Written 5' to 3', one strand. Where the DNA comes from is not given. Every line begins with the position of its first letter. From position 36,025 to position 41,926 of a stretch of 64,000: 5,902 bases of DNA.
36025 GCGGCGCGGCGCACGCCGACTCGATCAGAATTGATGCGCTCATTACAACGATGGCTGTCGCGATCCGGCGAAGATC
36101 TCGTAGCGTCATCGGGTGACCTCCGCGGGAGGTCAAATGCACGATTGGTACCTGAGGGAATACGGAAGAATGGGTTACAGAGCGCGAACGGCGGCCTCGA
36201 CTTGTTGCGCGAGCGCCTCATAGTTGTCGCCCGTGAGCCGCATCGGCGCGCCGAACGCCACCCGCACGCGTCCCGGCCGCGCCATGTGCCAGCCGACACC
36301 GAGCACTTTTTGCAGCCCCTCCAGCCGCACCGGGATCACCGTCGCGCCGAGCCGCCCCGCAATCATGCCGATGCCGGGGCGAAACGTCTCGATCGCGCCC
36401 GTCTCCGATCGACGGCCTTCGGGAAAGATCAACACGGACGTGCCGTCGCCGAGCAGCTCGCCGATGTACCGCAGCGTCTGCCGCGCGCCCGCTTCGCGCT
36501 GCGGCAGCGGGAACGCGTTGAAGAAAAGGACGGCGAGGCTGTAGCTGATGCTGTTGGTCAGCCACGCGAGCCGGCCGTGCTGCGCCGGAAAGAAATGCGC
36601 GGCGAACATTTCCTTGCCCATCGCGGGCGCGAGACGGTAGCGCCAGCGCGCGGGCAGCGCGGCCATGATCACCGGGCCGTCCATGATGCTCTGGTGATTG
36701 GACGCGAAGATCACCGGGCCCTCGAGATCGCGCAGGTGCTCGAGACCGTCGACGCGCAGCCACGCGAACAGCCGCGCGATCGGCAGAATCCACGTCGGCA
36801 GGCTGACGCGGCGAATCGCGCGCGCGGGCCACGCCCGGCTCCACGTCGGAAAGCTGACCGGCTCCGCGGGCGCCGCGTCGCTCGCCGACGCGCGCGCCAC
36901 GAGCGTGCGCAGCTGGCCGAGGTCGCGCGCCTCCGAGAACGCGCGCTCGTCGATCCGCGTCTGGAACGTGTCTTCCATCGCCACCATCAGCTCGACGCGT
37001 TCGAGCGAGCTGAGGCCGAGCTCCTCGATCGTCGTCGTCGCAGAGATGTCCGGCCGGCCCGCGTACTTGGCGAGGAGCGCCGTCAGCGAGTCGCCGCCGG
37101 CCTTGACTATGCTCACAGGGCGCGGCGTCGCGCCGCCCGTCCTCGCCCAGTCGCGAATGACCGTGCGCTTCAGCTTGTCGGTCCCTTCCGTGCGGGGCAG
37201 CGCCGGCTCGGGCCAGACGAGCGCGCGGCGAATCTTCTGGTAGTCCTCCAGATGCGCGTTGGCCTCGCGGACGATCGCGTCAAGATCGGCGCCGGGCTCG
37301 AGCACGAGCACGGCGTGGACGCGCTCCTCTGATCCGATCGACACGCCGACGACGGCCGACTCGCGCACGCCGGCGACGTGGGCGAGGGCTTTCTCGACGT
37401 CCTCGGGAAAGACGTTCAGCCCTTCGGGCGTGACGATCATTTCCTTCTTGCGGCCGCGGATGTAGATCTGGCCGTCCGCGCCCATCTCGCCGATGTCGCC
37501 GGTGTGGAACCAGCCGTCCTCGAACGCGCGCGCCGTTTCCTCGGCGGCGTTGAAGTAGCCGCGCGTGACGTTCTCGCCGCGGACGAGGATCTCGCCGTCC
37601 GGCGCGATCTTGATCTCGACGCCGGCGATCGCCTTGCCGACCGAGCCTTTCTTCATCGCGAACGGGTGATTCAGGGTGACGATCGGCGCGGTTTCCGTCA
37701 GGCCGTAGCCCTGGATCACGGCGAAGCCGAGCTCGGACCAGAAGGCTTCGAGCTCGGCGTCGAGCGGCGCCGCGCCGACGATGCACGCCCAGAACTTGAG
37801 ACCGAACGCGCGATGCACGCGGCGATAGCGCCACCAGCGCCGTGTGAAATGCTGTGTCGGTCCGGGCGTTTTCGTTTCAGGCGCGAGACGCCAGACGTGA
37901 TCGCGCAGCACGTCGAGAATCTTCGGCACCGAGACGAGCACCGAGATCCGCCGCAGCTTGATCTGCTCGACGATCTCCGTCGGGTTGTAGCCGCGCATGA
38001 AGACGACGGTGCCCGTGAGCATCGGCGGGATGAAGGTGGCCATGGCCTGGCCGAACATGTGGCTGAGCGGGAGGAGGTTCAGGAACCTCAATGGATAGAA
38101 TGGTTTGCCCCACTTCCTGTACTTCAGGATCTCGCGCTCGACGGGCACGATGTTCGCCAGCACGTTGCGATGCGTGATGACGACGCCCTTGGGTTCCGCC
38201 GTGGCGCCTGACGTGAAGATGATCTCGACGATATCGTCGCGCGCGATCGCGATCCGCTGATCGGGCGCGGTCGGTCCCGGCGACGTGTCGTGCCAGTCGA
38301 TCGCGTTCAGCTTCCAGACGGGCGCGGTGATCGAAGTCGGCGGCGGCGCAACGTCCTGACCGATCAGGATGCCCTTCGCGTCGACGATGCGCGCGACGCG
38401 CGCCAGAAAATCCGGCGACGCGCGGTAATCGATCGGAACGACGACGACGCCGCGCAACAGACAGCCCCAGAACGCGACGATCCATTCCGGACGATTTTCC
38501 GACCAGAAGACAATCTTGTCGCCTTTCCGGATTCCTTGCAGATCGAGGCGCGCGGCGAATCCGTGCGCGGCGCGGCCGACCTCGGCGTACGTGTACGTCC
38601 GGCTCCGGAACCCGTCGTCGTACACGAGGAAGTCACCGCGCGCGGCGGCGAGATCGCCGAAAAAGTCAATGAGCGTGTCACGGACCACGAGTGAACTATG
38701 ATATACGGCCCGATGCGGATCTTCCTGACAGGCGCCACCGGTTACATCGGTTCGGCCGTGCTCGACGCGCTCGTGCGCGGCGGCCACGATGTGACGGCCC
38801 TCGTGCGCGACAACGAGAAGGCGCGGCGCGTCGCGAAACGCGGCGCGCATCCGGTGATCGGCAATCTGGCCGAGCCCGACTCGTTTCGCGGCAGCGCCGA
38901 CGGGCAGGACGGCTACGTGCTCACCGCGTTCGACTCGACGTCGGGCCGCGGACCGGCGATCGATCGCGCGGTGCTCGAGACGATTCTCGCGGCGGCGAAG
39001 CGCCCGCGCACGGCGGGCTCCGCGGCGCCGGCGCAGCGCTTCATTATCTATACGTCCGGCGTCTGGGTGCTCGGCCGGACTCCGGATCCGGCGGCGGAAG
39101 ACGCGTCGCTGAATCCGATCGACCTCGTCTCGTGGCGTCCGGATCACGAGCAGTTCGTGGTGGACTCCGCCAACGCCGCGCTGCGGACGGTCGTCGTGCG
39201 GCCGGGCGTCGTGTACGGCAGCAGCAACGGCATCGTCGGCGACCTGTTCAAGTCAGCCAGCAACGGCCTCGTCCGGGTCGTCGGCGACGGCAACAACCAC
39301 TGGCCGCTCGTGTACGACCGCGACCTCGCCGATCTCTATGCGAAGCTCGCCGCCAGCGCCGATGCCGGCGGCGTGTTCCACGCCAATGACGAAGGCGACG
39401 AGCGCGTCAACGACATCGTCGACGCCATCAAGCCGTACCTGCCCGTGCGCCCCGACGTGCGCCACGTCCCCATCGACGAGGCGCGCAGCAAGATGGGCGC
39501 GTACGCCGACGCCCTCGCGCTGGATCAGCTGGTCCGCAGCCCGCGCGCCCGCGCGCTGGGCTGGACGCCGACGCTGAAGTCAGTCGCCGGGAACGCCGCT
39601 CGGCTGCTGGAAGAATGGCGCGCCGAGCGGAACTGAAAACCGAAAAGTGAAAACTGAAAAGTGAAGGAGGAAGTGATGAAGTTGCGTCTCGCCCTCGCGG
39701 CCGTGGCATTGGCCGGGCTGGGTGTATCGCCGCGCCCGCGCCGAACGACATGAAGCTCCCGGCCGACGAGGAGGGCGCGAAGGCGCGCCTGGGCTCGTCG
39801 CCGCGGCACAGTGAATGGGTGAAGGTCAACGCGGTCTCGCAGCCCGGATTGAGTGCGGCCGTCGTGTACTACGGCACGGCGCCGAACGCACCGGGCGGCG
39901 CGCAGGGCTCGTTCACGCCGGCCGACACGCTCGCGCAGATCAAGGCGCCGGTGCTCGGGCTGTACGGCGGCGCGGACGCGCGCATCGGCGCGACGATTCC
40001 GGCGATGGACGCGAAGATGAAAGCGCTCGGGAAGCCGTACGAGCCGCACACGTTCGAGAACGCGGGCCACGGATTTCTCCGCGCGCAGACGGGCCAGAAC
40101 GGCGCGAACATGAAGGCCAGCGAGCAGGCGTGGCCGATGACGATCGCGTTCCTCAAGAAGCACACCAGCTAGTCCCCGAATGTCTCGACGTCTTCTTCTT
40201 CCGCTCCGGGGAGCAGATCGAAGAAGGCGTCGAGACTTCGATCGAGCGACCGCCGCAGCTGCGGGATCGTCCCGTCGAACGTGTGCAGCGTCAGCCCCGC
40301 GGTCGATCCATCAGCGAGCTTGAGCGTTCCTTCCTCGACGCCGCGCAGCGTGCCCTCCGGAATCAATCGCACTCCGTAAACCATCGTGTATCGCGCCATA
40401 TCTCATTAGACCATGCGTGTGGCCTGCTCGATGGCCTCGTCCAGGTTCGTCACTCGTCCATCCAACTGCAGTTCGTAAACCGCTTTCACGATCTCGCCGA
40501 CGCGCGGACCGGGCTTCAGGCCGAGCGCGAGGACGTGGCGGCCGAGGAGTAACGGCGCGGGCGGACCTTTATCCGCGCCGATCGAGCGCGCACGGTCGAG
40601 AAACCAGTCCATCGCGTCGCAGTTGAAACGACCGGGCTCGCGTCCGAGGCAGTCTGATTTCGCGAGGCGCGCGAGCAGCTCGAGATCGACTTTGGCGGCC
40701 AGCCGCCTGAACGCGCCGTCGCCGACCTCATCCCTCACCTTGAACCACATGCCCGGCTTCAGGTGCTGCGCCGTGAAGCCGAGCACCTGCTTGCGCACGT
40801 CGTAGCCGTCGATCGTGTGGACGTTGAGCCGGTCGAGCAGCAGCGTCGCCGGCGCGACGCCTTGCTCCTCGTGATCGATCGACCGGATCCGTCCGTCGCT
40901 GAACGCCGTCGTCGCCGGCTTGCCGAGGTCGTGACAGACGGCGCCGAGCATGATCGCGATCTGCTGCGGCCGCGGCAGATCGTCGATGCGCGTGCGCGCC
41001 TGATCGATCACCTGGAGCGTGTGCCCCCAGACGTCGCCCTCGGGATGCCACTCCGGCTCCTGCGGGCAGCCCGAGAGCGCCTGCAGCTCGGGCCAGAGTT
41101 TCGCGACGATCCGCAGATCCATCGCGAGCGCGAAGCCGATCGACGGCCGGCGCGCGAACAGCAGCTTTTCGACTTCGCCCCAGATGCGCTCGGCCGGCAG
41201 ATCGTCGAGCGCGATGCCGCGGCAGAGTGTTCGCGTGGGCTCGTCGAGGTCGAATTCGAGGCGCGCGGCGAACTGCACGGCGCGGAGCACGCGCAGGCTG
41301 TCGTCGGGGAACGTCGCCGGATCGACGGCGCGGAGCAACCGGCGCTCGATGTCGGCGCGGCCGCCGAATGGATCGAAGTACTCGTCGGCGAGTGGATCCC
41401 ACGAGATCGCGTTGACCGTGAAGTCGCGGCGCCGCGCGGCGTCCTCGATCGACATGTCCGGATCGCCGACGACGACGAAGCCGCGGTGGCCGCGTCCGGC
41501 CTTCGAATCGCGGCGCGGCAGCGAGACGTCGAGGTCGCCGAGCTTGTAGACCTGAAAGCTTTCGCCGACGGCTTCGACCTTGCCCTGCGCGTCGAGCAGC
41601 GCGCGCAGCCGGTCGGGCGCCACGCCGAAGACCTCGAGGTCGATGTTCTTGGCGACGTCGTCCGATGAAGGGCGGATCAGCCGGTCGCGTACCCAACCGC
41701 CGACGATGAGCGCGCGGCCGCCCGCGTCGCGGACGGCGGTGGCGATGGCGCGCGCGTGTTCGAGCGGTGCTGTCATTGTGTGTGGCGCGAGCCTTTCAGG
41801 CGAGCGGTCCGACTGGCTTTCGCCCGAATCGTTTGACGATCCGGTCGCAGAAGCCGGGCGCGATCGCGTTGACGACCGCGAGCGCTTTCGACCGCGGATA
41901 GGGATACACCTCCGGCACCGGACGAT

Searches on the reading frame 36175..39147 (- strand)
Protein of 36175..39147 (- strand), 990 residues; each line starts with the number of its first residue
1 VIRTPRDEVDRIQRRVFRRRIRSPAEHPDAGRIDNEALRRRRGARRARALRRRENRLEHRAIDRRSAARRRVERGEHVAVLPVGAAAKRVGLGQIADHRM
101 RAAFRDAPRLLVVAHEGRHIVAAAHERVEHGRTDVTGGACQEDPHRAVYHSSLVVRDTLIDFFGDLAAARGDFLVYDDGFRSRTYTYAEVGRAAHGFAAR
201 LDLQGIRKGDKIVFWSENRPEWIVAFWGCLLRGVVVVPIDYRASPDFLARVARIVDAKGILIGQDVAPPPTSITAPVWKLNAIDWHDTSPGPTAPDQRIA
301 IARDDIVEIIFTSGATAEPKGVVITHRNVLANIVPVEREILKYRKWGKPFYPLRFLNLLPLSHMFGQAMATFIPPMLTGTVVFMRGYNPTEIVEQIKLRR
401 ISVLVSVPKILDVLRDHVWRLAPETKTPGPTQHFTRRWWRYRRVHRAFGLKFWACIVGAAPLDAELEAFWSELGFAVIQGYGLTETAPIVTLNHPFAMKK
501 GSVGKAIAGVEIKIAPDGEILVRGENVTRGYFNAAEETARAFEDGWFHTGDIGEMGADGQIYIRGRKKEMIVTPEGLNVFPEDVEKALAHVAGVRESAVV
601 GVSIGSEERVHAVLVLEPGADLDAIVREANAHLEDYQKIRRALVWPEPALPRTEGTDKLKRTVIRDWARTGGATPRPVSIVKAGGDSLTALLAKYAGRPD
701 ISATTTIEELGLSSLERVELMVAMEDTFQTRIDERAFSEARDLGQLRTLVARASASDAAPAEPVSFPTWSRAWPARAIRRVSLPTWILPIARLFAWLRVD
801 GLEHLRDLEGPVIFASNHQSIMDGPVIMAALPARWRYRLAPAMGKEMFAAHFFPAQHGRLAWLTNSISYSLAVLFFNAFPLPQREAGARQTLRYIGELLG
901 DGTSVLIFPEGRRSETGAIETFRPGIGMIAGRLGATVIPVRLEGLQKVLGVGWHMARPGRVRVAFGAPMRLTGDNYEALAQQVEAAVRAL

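Call 74: search_protein_families(library=pfam, proteins=[window:36175-39147:-], max_evalue=0.00001)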
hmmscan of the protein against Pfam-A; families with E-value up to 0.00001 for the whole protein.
window:36175-39147:- (990 aa): 3 families
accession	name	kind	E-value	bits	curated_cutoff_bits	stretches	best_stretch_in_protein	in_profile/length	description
PF00501.34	AMP-binding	-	1.1e-64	219.1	29.9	1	174-532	12-384/384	AMP-binding enzyme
PF01553.26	Acyltransferase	-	2e-18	66.9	23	1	798-942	3-131/132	Acyltransferase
PF00550.31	PP-binding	-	1.8e-08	34.9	20.8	1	687-746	2-63/67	Phosphopantetheine attachment site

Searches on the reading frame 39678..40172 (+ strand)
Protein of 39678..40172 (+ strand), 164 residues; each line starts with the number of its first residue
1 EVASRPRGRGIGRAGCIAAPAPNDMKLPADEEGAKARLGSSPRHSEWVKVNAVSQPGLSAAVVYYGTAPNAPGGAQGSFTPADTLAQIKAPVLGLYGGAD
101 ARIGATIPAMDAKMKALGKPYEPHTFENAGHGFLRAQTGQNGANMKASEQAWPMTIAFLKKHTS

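Call 55: search_protein_families(library=pfam, proteins=[window:39678-40172:+], max_evalue=0.001)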
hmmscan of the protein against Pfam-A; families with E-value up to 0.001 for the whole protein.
window:39678-40172:+ (164 aa): 1 family
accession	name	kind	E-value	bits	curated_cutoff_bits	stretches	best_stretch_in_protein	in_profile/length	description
PF01738.24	DLH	-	3.1e-15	56.8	21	1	52-162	115-216/217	Dienelactone hydrolase family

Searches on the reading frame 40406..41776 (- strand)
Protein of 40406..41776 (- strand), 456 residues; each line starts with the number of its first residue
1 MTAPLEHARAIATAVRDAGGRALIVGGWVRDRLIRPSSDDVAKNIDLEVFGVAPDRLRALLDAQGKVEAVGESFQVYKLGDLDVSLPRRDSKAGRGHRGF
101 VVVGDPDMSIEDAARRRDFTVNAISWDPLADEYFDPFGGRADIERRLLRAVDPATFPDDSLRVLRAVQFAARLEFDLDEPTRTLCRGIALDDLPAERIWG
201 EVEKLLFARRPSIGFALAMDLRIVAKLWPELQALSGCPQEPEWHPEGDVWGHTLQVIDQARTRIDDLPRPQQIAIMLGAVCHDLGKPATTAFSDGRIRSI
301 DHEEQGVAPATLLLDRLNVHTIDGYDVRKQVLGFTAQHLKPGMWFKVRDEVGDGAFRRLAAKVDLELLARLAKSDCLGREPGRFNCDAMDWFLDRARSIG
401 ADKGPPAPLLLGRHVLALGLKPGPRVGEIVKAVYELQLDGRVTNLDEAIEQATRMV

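Call 74: search_protein_families(library=pfam, proteins=[window:40406-41776:-], max_evalue=0.00001)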
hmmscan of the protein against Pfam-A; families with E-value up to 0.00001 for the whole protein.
window:40406-41776:- (456 aa): 2 families
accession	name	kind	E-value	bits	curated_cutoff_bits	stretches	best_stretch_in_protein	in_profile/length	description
PF01743.26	PolyA_pol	-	1.6e-14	54.8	23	1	23-149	2-126/126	Poly A polymerase head domain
PF12627.12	PolyA_pol_RNAbd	-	8e-07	29.2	22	1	176-232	3-61/64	Probable RNA and SrmB- binding site of polymerase A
